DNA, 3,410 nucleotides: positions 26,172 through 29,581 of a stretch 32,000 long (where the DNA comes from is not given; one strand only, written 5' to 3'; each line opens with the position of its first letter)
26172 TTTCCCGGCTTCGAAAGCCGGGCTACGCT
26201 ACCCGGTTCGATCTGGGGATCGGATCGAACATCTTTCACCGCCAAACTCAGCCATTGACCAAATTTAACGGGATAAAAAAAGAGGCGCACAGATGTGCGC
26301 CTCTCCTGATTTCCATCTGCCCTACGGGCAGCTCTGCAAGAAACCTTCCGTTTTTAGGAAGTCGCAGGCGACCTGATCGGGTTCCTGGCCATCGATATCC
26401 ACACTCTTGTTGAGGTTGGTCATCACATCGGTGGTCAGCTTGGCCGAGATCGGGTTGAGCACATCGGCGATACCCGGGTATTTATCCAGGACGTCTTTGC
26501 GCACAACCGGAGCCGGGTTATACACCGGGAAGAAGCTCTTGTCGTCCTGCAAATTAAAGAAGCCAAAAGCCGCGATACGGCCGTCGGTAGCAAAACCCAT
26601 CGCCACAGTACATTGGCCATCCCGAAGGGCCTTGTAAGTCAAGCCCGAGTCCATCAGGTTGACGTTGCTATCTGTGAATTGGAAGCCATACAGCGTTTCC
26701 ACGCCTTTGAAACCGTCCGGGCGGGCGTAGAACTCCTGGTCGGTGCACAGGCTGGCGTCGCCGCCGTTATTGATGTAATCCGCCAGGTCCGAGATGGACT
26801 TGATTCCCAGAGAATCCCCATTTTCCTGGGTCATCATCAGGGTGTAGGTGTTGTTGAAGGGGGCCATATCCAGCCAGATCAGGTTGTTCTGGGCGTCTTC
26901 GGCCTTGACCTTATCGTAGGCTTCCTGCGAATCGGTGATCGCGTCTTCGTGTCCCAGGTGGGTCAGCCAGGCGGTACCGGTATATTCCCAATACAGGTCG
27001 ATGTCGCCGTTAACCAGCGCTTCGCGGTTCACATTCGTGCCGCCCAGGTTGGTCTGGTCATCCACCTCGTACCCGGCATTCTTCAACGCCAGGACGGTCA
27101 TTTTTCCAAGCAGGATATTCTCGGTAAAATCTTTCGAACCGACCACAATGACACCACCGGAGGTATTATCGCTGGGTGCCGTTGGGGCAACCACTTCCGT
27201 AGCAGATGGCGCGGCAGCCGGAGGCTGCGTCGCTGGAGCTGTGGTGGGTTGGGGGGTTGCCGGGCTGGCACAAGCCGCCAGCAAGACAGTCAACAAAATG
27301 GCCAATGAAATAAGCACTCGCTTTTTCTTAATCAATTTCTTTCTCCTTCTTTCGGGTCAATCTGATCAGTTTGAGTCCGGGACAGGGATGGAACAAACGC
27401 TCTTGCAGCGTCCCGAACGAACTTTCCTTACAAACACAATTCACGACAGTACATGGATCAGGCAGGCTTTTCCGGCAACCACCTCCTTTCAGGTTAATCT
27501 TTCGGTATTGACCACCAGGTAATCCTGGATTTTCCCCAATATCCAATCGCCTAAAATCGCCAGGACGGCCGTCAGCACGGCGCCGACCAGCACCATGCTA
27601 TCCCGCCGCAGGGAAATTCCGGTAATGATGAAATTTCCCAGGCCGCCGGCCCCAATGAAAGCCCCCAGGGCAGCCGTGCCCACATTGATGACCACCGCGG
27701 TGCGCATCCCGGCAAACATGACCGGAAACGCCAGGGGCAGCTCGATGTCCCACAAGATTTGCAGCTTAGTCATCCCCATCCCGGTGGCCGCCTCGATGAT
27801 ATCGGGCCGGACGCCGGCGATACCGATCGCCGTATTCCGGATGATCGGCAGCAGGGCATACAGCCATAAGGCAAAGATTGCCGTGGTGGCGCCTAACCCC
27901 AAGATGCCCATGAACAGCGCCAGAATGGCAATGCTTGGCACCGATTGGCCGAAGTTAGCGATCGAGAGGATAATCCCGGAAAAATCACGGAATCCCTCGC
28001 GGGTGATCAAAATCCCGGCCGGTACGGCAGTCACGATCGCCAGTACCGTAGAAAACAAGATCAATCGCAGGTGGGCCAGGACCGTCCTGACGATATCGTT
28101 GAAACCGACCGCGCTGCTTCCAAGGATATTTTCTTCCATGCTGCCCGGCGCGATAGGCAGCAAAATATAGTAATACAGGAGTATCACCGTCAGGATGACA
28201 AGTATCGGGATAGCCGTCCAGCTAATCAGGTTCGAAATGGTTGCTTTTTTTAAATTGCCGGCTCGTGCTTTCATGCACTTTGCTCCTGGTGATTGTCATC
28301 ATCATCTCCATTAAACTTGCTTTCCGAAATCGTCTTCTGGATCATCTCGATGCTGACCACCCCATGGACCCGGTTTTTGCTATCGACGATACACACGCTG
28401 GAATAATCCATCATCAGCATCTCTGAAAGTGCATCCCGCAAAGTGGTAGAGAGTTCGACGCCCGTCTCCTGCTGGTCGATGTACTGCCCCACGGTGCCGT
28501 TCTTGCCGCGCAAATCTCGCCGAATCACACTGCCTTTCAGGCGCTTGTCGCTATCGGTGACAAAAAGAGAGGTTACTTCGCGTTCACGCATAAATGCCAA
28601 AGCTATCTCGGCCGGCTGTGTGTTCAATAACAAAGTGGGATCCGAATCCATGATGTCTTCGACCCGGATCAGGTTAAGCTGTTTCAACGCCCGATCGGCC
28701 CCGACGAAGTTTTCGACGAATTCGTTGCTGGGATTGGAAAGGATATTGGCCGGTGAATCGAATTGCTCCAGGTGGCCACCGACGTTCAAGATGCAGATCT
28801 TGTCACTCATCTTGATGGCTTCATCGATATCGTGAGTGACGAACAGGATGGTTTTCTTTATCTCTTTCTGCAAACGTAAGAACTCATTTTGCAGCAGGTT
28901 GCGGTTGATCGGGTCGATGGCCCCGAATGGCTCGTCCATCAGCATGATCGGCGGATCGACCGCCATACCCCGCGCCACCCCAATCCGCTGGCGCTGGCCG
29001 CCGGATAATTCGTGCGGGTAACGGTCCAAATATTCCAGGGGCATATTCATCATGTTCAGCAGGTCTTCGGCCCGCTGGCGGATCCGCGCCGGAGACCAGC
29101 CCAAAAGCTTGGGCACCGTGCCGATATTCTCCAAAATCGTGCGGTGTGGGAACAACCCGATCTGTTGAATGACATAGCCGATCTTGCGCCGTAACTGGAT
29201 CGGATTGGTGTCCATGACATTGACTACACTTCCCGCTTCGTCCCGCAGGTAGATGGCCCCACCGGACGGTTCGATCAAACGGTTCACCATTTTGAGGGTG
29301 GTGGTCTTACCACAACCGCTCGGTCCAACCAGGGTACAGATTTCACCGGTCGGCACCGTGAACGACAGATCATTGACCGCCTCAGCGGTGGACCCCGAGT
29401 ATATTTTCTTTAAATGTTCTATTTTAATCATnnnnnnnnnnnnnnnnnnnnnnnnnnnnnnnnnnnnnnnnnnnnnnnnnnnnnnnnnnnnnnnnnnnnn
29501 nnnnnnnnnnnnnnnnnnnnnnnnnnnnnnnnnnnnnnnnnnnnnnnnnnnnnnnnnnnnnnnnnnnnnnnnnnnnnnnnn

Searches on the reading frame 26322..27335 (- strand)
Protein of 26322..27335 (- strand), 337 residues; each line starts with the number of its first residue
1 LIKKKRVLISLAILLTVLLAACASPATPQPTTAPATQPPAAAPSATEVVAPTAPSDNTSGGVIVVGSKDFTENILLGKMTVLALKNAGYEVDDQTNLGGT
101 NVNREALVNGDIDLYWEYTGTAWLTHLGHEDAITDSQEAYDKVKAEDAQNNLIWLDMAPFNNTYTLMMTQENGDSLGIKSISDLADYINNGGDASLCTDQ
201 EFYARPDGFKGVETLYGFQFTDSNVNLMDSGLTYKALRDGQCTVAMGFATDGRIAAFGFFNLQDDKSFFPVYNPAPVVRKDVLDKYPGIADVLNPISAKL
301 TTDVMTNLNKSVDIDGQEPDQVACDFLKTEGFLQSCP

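Call 37: search_protein_families(library=pfam, proteins=[window:26322-27335:-], max_evalue=0.00001)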
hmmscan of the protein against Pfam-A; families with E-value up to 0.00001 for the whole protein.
window:26322-27335:- (337 aa): 1 family
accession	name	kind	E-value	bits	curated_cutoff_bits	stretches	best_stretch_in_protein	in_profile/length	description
PF04069.17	OpuAC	-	2.9e-67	227.4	21.2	1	63-328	3-256/257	Substrate binding domain of ABC-type glycine betaine transport system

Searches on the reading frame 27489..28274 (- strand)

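Call 37: search_protein_families(library=pfam, proteins=[window:27489-28274:-], max_evalue=0.00001)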
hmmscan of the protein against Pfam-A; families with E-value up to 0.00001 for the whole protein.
window:27489-28274:- (261 aa): 1 family
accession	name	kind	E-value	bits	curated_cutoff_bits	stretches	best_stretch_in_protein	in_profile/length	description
PF00528.27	BPD_transp_1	-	3.4e-25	89.3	26.4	1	83-247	1-176/184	Binding-protein-dependent transport system inner membrane component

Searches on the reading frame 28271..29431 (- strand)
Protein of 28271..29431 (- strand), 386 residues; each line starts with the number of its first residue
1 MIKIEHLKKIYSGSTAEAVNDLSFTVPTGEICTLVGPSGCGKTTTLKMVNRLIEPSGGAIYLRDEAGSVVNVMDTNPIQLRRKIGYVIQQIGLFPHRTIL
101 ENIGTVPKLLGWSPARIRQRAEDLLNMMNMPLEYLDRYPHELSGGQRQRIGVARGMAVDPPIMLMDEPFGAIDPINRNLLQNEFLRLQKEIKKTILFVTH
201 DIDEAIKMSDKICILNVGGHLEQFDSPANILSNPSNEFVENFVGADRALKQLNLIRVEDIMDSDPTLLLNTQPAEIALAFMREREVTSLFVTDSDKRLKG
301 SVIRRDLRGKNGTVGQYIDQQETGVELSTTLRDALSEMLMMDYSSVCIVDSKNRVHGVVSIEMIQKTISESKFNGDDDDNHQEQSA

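Call 37: search_protein_families(library=pfam, proteins=[window:28271-29431:-], max_evalue=0.00001)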
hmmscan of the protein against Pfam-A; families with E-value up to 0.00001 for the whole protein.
window:28271-29431:- (386 aa): 2 families
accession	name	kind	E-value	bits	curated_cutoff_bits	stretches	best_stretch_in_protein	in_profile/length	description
PF00005.33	ABC_tran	-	1.9e-31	109.9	25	1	19-169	1-136/137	ABC transporter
PF00571.33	CBS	-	1.1e-13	51.7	24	1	257-308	1-52/57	CBS domain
